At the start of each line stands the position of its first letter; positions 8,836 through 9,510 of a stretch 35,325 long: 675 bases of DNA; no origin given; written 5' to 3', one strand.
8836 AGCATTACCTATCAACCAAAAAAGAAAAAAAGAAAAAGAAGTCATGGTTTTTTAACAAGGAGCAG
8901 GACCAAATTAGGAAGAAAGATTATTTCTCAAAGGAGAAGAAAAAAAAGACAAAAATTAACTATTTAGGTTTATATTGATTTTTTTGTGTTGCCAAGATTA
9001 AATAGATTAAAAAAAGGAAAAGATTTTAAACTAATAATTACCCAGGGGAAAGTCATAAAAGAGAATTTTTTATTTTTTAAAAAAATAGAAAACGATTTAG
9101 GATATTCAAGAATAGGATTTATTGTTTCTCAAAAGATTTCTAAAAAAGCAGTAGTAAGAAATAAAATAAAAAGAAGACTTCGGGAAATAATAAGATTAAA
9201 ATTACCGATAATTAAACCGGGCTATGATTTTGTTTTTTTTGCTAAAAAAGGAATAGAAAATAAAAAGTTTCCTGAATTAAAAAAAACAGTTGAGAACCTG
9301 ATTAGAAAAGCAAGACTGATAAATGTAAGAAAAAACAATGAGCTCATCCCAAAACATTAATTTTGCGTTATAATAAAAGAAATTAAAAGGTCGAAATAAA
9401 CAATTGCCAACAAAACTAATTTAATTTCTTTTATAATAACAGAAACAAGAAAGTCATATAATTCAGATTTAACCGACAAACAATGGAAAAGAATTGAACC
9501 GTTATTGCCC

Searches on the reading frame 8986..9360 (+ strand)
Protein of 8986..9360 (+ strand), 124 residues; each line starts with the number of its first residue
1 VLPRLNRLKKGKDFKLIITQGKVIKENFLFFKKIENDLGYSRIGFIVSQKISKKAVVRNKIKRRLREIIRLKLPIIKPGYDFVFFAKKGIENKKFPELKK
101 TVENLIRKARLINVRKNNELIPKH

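Call 48: search_protein_families(library=pfam, proteins=[window:8986-9360:+], max_evalue=0.01)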
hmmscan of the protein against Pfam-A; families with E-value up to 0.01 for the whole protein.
window:8986-9360:+ (124 aa): 1 family
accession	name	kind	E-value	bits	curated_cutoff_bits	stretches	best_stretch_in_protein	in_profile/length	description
PF00825.24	Ribonuclease_P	-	2.5e-27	95.5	22.3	1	2-109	1-108/109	Ribonuclease P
